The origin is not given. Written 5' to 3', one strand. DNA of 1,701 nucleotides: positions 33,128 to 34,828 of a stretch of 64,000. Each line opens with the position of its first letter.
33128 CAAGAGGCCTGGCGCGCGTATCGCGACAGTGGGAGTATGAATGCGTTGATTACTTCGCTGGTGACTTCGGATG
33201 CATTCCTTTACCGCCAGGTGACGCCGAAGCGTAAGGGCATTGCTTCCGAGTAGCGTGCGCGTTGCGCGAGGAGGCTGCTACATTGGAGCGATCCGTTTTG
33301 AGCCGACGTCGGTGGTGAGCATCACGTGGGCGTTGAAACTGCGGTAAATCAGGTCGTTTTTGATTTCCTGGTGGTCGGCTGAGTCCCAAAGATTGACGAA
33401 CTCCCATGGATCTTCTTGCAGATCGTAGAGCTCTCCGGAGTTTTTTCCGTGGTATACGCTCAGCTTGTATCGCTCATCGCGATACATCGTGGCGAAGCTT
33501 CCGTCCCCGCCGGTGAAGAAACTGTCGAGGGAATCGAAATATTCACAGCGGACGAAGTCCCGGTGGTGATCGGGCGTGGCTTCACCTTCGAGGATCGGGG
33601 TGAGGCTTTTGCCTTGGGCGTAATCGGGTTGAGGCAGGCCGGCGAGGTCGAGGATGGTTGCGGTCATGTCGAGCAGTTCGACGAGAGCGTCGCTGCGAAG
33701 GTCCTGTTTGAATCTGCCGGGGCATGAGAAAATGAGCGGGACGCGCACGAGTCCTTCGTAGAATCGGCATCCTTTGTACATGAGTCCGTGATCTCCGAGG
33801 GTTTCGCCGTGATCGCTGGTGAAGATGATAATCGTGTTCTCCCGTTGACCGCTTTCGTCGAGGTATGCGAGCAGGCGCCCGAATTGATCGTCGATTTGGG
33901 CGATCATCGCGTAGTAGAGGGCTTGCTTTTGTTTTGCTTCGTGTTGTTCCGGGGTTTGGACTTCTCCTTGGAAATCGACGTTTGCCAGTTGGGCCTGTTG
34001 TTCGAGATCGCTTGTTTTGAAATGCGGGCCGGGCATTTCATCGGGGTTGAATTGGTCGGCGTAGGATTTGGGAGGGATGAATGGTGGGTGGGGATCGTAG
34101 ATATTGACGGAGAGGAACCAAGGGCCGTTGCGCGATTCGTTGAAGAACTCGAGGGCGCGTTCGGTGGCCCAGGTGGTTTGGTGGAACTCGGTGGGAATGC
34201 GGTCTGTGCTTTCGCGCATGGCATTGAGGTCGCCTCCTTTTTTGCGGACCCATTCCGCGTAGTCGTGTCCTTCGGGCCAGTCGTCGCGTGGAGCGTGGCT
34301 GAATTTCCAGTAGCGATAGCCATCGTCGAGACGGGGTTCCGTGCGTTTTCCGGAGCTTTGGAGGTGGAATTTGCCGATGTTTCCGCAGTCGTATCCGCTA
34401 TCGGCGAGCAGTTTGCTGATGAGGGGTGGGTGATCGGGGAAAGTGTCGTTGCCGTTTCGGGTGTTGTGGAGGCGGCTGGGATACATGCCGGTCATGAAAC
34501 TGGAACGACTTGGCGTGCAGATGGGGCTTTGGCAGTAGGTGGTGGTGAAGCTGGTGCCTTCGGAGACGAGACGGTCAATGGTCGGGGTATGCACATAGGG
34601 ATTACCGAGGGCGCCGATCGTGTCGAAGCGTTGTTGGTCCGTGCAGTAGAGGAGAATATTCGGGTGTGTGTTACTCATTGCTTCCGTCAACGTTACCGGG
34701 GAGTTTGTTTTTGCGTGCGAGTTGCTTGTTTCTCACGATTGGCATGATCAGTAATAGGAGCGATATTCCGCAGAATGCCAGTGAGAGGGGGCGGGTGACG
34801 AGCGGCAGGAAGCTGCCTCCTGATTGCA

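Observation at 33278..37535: TTT transporter operon translationally coupled to a leaderless (cytoplasmic) sulfatase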

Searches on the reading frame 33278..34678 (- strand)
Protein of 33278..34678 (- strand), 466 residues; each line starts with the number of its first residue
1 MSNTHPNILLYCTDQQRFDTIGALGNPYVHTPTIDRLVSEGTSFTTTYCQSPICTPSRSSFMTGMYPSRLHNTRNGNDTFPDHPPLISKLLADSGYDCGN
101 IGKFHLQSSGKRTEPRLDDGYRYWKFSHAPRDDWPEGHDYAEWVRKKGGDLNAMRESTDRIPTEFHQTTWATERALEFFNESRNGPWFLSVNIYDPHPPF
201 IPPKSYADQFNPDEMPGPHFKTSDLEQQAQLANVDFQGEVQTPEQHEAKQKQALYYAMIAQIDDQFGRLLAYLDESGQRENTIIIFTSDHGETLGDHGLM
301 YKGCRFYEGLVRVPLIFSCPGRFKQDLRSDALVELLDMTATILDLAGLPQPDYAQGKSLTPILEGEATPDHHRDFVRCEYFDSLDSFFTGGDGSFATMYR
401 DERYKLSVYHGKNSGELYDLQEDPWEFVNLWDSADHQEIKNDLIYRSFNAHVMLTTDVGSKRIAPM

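Call 4: search_protein_families(library=pfam, proteins=[window:33278-34678:-])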
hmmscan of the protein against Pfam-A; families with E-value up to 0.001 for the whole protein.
window:33278-34678:- (466 aa): 4 families
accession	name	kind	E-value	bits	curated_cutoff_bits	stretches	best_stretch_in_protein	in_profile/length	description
PF00884.28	Sulfatase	-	8.6e-52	176.7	25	1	6-347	1-300/301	Sulfatase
PF16347.10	SGSH_C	-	1.8e-23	83.9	29.3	1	295-444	1-145/154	N-sulphoglucosamine sulphohydrolase, C-terminal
PF01663.27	Phosphodiest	-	4.6e-11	43.3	23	2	233-296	169-225/342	Type I phosphodiesterase / nucleotide pyrophosphatase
PF02995.22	DUF229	-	8.7e-05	21.8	25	1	255-303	306-354/496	Protein of unknown function (DUF229)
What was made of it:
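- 33278..34678 (-): leaderless Cys-type S1 sulfatase (466 aa). Pfam Sulfatase and SGSH_C (call 4).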

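Call 7: find_homologous_proteins(query=window:33278-34678:-, max_evalue=1e-30)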
Query window:33278-34678:- (466 aa): 7220 proteins with E <= 1e-30 among 8000 candidates; the best 120 are listed.
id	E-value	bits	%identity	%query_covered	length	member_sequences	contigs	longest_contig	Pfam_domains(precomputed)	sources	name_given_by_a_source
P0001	0.0e+0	1116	100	100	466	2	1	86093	PF01663.28,PF16347.11,PF00884.29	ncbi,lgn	ncbi:MAG: sulfatase-like hydrolase/transferase [Verrucomicrobiota bacterium]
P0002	5.5e-258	875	78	100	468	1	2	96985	PF02995.23,PF01663.28,PF16347.11,PF00884.29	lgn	-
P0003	1.2e-256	870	77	100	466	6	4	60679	PF01663.28,PF16347.11,PF00884.29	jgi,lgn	jgi:arylsulfatase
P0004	4.2e-256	869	78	99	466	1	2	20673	PF02995.23,PF01663.28,PF16347.11,PF00884.29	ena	-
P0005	9.2e-256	867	76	100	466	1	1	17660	PF01663.28,PF16347.11,PF00884.29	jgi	-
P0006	5.7e-255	865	76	99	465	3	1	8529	PF02995.23,PF01663.28,PF16347.11,PF00884.29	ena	-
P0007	2.9e-254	862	77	99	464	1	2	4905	PF02995.23,PF01663.28,PF16347.11,PF00884.29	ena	-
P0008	3.7e-254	862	75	99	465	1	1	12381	PF02995.23,PF01663.28,PF16347.11,PF00884.29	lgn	-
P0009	5.5e-254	862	75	99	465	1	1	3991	PF02995.23,PF01663.28,PF16347.11,PF00884.29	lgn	-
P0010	8.1e-254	861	76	100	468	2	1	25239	PF02995.23,PF01663.28,PF16347.11,PF00884.29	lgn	-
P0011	1.4e-253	860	75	99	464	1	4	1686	PF01663.28,PF16347.11,PF00884.29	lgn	-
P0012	2.4e-253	859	76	100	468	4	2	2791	PF02995.23,PF01663.28,PF16347.11,PF00884.29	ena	-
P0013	9.4e-253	857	77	99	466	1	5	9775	PF01663.28,PF16347.11,PF00884.29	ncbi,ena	-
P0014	1.3e-252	857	75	100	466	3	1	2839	PF02995.23,PF01663.28,PF16347.11,PF00884.29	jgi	-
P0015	6.7e-252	855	75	100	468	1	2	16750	PF01663.28,PF16347.11,PF00884.29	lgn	-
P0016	1.5e-251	854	74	100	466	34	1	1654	PF01663.28,PF16347.11,PF00884.29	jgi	jgi:arylsulfatase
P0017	2.3e-251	853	74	100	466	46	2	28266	PF02995.23,PF01663.28,PF16347.11,PF00884.29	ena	-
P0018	2.3e-251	853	76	99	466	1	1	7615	PF02995.23,PF01663.28,PF16347.11,PF00884.29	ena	-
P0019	5.9e-251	852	75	100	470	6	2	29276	PF02995.23,PF01663.28,PF16347.11,PF00884.29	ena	-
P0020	3.5e-250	849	75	100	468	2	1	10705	PF02995.23,PF01663.28,PF16347.11,PF00884.29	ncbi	ncbi:MAG: sulfatase family protein [Planctomycetota bacterium]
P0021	7.8e-250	848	74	100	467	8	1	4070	PF02995.23,PF01663.28,PF16347.11,PF00884.29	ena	-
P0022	8.2e-250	848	74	100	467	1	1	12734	PF01663.28,PF16347.11,PF00884.29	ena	-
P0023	1.4e-249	847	74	100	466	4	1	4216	PF02995.23,PF01663.28,PF16347.11,PF00884.29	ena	-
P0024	2.7e-249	846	75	100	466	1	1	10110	PF01663.28,PF16347.11,PF00884.29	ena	-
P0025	3.0e-249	846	75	99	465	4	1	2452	PF01663.28,PF16347.11,PF00884.29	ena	-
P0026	3.7e-249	846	75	99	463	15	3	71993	PF02995.23,PF01663.28,PF16347.11,PF00884.29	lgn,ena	-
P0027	5.4e-249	845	75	99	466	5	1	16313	PF02995.23,PF01663.28,PF16347.11,PF00884.29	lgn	-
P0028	9.9e-249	844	74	99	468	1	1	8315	PF02995.23,PF01663.28,PF16347.11,PF00884.29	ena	-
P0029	1.3e-248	844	75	99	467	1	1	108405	PF02995.23,PF01663.28,PF16347.11,PF00884.29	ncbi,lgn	-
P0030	5.9e-248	842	74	100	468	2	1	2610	PF02995.23,PF01663.28,PF16347.11,PF00884.29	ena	-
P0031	7.0e-248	841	74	100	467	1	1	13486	PF02995.23,PF01663.28,PF16347.11,PF00884.29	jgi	-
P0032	1.7e-247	840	73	100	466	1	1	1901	PF01663.28,PF16347.11,PF00884.29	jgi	jgi:arylsulfatase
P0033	1.9e-247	840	73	100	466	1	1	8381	PF01663.28,PF16347.11,PF00884.29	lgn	-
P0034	2.9e-247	839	74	99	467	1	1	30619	PF01663.28,PF16347.11,PF00884.29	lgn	-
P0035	4.0e-247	839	75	99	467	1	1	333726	PF02995.23,PF01663.28,PF16347.11,PF00884.29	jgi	jgi:arylsulfatase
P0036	8.0e-247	838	74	100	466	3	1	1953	PF02995.23,PF01663.28,PF16347.11,PF00884.29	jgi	jgi:arylsulfatase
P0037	8.5e-247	838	75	99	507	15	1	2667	PF01663.28,PF16347.11,PF00884.29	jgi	jgi:arylsulfatase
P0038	9.7e-247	838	75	99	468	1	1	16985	PF02995.23,PF01663.28,PF16347.11,PF00884.29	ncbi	-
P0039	2.0e-246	837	73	100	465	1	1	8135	PF01663.28,PF16347.11,PF00884.29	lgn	-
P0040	2.7e-246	836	74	100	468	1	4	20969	PF02995.23,PF01663.28,PF16347.11,PF00884.29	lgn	-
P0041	3.2e-246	836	74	99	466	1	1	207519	PF02995.23,PF01663.28,PF16347.11,PF00884.29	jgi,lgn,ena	jgi:arylsulfatase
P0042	3.3e-246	836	73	99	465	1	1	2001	PF02995.23,PF01663.28,PF16347.11,PF00884.29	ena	-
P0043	3.5e-246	836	74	100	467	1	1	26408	PF02995.23,PF01663.28,PF16347.11,PF00884.29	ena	-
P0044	6.1e-246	835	74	100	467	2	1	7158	PF02995.23,PF01663.28,PF16347.11,PF00884.29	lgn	-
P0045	7.0e-246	835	73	100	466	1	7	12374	PF01663.28,PF16347.11,PF00884.29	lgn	-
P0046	7.2e-246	835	73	100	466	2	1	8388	PF02995.23,PF01663.28,PF16347.11,PF00884.29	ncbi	ncbi:MAG: sulfatase family protein [Hyphomicrobiaceae bacterium]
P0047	7.8e-246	835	74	100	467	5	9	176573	PF02995.23,PF01663.28,PF16347.11,PF00884.29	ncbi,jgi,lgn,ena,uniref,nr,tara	ncbi:sulfatase-like hydrolase/transferase [Rubinisphaera sp.]|uniref:sulfatase family protein n=1 Ta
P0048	9.8e-246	834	72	100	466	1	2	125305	PF02995.23,PF01663.28,PF16347.11,PF00884.29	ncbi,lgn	ncbi:MAG: sulfatase [Gemmataceae bacterium]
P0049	1.1e-245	834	74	99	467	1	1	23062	PF02995.23,PF01663.28,PF16347.11,PF00884.29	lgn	-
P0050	1.2e-245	834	73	100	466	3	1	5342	PF01663.28,PF16347.11,PF00884.29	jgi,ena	-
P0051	1.3e-245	834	72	100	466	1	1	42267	PF01663.28,PF16347.11,PF00884.29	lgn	-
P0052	2.2e-245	833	72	100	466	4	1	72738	PF02995.23,PF01663.28,PF16347.11,PF00884.29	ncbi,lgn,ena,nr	ncbi:MAG: sulfatase [Blastopirellula sp.]|nr:MAG: sulfatase [Blastopirellula sp.]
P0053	2.9e-245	833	73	100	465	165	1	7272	PF02995.23,PF01663.28,PF16347.11,PF00884.29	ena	-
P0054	2.9e-245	833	73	100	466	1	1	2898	PF02995.23,PF01663.28,PF16347.11,PF00884.29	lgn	-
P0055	4.0e-245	832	73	99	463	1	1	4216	PF02995.23,PF01663.28,PF16347.11,PF00884.29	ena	-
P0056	6.6e-245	832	74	99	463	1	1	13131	PF01663.28,PF16347.11,PF00884.29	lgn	-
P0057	6.9e-245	832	74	100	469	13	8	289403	PF02995.23,PF01663.28,PF16347.11,PF00884.29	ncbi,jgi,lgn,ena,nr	ncbi:MAG: sulfatase-like hydrolase/transferase [Planctomycetaceae bacterium]|jgi:arylsulfatase|nr:su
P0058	1.1e-244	831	72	100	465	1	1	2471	PF01663.28,PF16347.11,PF00884.29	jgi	-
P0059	1.3e-244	831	72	100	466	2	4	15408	PF02995.23,PF01663.28,PF16347.11,PF00884.29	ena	-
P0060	1.5e-244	830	73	99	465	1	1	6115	PF01663.28,PF16347.11,PF00884.29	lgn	-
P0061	1.8e-244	830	73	100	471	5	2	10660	PF02995.23,PF01663.28,PF16347.11,PF00884.29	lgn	-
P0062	1.8e-244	830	73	99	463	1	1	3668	PF02995.23,PF01663.28,PF16347.11,PF00884.29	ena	-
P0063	1.9e-244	830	74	100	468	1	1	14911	PF02995.23,PF01663.28,PF16347.11,PF00884.29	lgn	-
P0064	2.1e-244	830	73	99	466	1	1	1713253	PF01663.28,PF16347.11,PF00884.29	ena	-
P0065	2.5e-244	830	73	100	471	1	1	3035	PF02995.23,PF01663.28,PF16347.11,PF00884.29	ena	-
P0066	2.6e-244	830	73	99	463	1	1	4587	PF01663.28,PF16347.11,PF00884.29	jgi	jgi:arylsulfatase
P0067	3.3e-244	829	72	100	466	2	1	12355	PF02995.23,PF01663.28,PF16347.11,PF00884.29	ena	-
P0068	4.8e-244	829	72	100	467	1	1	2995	PF02995.23,PF01663.28,PF16347.11,PF00884.29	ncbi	-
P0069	5.0e-244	829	73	100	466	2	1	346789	PF01663.28,PF16347.11,PF00884.29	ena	-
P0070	5.2e-244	829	73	99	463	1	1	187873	PF02995.23,PF01663.28,PF16347.11,PF00884.29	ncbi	ncbi:MAG: sulfatase-like hydrolase/transferase [Pirellulaceae bacterium]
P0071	5.6e-244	829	74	99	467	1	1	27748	PF02995.23,PF01663.28,PF16347.11,PF00884.29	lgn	-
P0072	6.1e-244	828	73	99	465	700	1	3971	PF02995.23,PF01663.28,PF16347.11,PF00884.29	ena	-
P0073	6.8e-244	828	74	99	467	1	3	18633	PF01663.28,PF16347.11,PF00884.29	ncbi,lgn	-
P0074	7.4e-244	828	73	100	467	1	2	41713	PF02995.23,PF01663.28,PF16347.11,PF00884.29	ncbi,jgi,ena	-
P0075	8.0e-244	828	74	100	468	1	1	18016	PF02995.23,PF01663.28,PF16347.11,PF00884.29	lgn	-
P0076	9.9e-244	828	74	99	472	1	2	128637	PF02995.23,PF01663.28,PF16347.11,PF00884.29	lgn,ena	-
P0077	1.0e-243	828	72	100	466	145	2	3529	PF02995.23,PF16347.11,PF00884.29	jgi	-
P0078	1.1e-243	828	72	100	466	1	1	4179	PF02995.23,PF01663.28,PF16347.11,PF00884.29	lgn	-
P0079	2.0e-243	827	73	99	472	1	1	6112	PF02995.23,PF01663.28,PF16347.11,PF00884.29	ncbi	-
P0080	2.4e-243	826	73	100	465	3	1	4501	PF02995.23,PF01663.28,PF16347.11,PF00884.29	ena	-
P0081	2.6e-243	826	72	99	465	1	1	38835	PF01663.28,PF16347.11,PF00884.29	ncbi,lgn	-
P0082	3.0e-243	826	73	100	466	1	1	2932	PF01663.28,PF16347.11,PF00884.29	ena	-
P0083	3.0e-243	826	73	100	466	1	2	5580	PF02995.23,PF01663.28,PF16347.11,PF00884.29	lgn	-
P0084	3.5e-243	826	73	100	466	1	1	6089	PF02995.23,PF01663.28,PF16347.11,PF00884.29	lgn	-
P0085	3.5e-243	826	72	100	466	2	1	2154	PF01663.28,PF16347.11,PF00884.29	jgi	jgi:arylsulfatase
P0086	3.6e-243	826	72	100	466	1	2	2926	PF02995.23,PF01663.28,PF16347.11,PF00884.29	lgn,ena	-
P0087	4.1e-243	826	72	100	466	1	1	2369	PF01663.28,PF16347.11,PF00884.29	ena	-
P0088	4.3e-243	826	74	99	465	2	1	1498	PF01663.28,PF16347.11,PF00884.29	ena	-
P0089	4.7e-243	825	73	100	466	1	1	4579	PF02995.23,PF01663.28,PF16347.11,PF00884.29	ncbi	-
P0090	5.3e-243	825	73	99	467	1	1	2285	PF01663.28,PF16347.11,PF00884.29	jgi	jgi:arylsulfatase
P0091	5.3e-243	825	73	99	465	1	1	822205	PF01663.28,PF16347.11,PF00884.29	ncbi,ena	-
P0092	5.8e-243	825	72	100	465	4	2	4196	PF02995.23,PF01663.28,PF16347.11,PF00884.29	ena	-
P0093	6.9e-243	825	72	99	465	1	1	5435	PF02995.23,PF01663.28,PF16347.11,PF00884.29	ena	-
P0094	7.5e-243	825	74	99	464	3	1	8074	PF01663.28,PF16347.11,PF00884.29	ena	-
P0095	7.8e-243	825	74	99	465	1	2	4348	PF02995.23,PF01663.28,PF16347.11,PF00884.29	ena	-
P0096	8.5e-243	825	70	100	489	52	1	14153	PF01663.28,PF16347.11,PF00884.29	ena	-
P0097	9.3e-243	824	72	100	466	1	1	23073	PF01663.28,PF16347.11,PF00884.29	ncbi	-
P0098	1.2e-242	824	73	100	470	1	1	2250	PF02995.23,PF01663.28,PF16347.11,PF00884.29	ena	-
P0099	1.2e-242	824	74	99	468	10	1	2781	PF01663.28,PF16347.11,PF00884.29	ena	-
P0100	1.4e-242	824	74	99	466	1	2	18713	PF02995.23,PF01663.28,PF16347.11,PF00884.29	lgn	-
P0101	1.6e-242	824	74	99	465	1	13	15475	PF01663.28,PF16347.11,PF00884.29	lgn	-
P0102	1.8e-242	824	73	100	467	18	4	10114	PF02995.23,PF01663.28,PF16347.11,PF00884.29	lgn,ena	-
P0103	1.9e-242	823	72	99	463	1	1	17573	PF02995.23,PF01663.28,PF16347.11,PF00884.29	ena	-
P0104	2.2e-242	823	73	99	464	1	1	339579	PF01663.28,PF16347.11,PF00884.29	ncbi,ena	-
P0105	2.4e-242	823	72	100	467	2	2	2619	PF02995.23,PF01663.28,PF16347.11,PF00884.29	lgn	-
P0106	2.4e-242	823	72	100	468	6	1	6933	PF02995.23,PF01663.28,PF16347.11,PF00884.29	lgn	-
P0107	2.8e-242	823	74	99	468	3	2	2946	PF02995.23,PF01663.28,PF16347.11,PF00884.29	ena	-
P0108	3.5e-242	823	73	100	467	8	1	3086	PF02995.23,PF01663.28,PF16347.11,PF00884.29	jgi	-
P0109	3.9e-242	822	73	100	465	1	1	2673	PF01663.28,PF16347.11,PF00884.29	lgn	-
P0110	4.9e-242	822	73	99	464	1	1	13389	PF01663.28,PF16347.11,PF00884.29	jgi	jgi:arylsulfatase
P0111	5.3e-242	822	71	99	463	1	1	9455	PF02995.23,PF01663.28,PF16347.11,PF00884.29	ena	-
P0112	5.8e-242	822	73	100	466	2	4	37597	PF01663.28,PF16347.11,PF00884.29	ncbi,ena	-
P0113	6.5e-242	822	73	100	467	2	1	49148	PF01663.28,PF16347.11,PF00884.29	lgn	-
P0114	7.9e-242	821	73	100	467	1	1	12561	PF01663.28,PF16347.11,PF00884.29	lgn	-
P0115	9.1e-242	821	73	100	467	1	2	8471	PF02995.23,PF01663.28,PF16347.11,PF00884.29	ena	-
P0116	1.1e-241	821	72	99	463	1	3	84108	PF02995.23,PF01663.28,PF16347.11,PF00884.29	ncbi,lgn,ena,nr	ncbi:MAG: sulfatase [Planctomycetaceae bacterium]|nr:sulfatase [Planctomycetaceae bacterium]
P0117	1.1e-241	821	73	99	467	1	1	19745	PF02995.23,PF01663.28,PF16347.11,PF00884.29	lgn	-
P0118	1.2e-241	821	72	100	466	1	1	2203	PF01663.28,PF16347.11,PF00884.29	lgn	-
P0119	1.5e-241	820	72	99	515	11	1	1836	PF01663.28,PF16347.11,PF00884.29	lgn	-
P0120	1.9e-241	820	72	99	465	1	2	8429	PF01663.28,PF16347.11,PF00884.29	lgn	-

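Call 8: find_encoding_contigs(protein=P0047, flank=8000, max_places=4)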
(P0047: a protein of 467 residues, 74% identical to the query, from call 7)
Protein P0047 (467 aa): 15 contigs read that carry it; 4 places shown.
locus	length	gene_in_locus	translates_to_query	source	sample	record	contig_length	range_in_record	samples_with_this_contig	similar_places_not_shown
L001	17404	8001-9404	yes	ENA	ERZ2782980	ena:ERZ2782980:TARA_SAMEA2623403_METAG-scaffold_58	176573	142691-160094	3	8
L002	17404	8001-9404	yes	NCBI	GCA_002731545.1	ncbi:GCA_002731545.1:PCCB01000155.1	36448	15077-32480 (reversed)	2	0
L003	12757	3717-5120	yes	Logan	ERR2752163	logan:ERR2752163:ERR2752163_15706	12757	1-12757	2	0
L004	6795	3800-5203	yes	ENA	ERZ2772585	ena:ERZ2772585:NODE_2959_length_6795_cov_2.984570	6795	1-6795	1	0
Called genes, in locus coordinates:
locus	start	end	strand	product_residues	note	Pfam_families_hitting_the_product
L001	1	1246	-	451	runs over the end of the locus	PF00072:Response_reg, PF00004:AAA (faint), PF00158:Sigma54_activat, PF14532:Sigma54_activ_2, PF07724:AAA_2 (weak), PF07728:AAA_5 (weak), PF25601:AAA_lid_14, PF02954:HTH_8 (weak)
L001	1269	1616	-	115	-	PF00072:Response_reg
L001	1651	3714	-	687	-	PF11563:Protoglobin, PF01590:GAF (weak), PF13185:GAF_2 (weak), PF13492:GAF_3 (faint), PF08447:PAS_3 (weak), PF13426:PAS_9 (weak), PF02518:HATPase_c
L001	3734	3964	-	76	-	-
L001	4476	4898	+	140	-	PF07586:HXXSHH (weak)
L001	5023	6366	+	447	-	PF03401:TctC, PF07331:TctB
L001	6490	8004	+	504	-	PF01970:TctA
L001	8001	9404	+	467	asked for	PF00884:Sulfatase, PF01663:Phosphodiest (faint), PF02995:DUF229 (weak), PF16347:SGSH_C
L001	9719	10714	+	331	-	PF01148:CTP_transf_1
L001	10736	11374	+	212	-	PF01066:CDP-OH_P_transf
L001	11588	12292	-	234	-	PF09335:VTT_dom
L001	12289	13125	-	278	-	PF00149:Metallophos, PF12850:Metallophos_2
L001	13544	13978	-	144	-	PF04945:YHS, PF24273:TRASH_HVO_1752_C (faint)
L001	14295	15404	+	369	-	PF00871:Acetate_kinase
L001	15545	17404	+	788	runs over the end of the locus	PF09364:XFP_N, PF03894:XFP, PF09363:XFP_C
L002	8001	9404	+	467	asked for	PF00884:Sulfatase, PF01663:Phosphodiest (faint), PF02995:DUF229 (weak), PF16347:SGSH_C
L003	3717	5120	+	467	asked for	PF00884:Sulfatase, PF01663:Phosphodiest (faint), PF02995:DUF229 (weak), PF16347:SGSH_C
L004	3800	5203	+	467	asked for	PF00884:Sulfatase, PF01663:Phosphodiest (faint), PF02995:DUF229 (weak), PF16347:SGSH_C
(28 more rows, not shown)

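Call 9: find_encoding_contigs(protein=P0046, flank=8000, max_places=2)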
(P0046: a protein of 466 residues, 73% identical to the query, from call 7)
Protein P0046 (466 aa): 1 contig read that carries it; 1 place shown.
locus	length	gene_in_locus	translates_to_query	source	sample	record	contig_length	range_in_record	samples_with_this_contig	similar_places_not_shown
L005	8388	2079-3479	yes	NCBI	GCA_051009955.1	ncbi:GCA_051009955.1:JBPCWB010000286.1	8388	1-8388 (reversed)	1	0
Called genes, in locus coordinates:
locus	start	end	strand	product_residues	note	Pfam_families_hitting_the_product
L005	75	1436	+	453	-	PF07005:SBD_N, PF17042:NBD_C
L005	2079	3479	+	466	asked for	PF00884:Sulfatase, PF01663:Phosphodiest (faint), PF02995:DUF229 (weak), PF16347:SGSH_C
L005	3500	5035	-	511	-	PF01970:TctA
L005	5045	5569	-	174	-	PF07331:TctB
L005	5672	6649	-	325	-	PF03401:TctC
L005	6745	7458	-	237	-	PF00392:GntR, PF07729:FCD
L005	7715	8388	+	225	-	PF00248:Aldo_ket_red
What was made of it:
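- In Hyphomicrobiaceae the genes are convergent, with unfused TctC, TctB and TctA plus a GntR/FCD regulator (call 9).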

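Call 10: find_encoding_contigs(protein=P0057, flank=8000, max_places=4)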
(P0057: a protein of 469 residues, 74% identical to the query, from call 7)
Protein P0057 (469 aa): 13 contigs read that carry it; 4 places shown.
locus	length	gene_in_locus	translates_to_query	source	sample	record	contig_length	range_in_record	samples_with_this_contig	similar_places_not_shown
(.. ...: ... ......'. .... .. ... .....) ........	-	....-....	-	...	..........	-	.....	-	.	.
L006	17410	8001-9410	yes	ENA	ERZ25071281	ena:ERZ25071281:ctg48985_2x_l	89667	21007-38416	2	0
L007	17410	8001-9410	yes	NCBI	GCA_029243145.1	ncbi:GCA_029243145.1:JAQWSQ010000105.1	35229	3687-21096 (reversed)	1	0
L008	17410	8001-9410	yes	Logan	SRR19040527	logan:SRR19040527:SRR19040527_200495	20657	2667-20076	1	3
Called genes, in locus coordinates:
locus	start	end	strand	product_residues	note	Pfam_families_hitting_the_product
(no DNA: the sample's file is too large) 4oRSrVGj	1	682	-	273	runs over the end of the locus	-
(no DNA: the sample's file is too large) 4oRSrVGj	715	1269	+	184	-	PF01035:DNA_binding_1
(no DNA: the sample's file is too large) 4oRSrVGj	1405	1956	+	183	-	PF10936:DUF2617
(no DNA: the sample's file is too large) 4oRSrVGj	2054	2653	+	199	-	-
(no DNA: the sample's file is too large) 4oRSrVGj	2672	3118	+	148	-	-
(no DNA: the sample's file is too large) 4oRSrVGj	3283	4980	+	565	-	PF00069:Pkinase, PF07714:PK_Tyr_Ser-Thr, PF03109:ABC1 (faint), PF16697:Yop-YscD_cpl, PF00498:FHA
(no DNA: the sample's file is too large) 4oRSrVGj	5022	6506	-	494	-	PF01970:TctA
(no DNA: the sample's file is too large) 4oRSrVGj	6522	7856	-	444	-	PF03401:TctC, PF07331:TctB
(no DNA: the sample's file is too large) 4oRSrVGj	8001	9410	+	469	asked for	PF00884:Sulfatase, PF01663:Phosphodiest (faint), PF02995:DUF229 (weak), PF16347:SGSH_C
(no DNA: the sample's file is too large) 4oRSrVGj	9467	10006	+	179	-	PF01625:PMSR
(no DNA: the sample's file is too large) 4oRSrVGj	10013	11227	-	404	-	PF01135:PCMT, PF00398:RrnaAD (weak)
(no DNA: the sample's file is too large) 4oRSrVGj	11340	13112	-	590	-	PF02463:SMC_N (faint), PF13476:AAA_23 (faint), PF00005:ABC_tran, PF13401:AAA_22 (faint), PF12848:ABC_tran_Xtn, PF00005:ABC_tran, PF13304:AAA_21 (weak), PF16326:ABC_tran_CTD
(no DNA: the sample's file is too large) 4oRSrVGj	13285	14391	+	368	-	PF23381:Beta-prop_IFT122_1st (faint), PF26549:Tricorn_N (faint), PF26550:Tricorn_2nd (faint), PF00930:DPPIV_N (faint), PF07676:PD40 (faint), PF25174:Beta-prop_THOC3 (faint)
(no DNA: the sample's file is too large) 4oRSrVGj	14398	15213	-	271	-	PF04476:4HFCP_synth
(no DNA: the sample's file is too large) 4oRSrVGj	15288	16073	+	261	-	PF01694:Rhomboid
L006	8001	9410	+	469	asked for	PF00884:Sulfatase, PF01663:Phosphodiest (faint), PF02995:DUF229 (weak), PF16347:SGSH_C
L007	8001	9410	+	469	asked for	PF00884:Sulfatase, PF01663:Phosphodiest (faint), PF02995:DUF229 (weak), PF16347:SGSH_C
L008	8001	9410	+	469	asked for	PF00884:Sulfatase, PF01663:Phosphodiest (faint), PF02995:DUF229 (weak), PF16347:SGSH_C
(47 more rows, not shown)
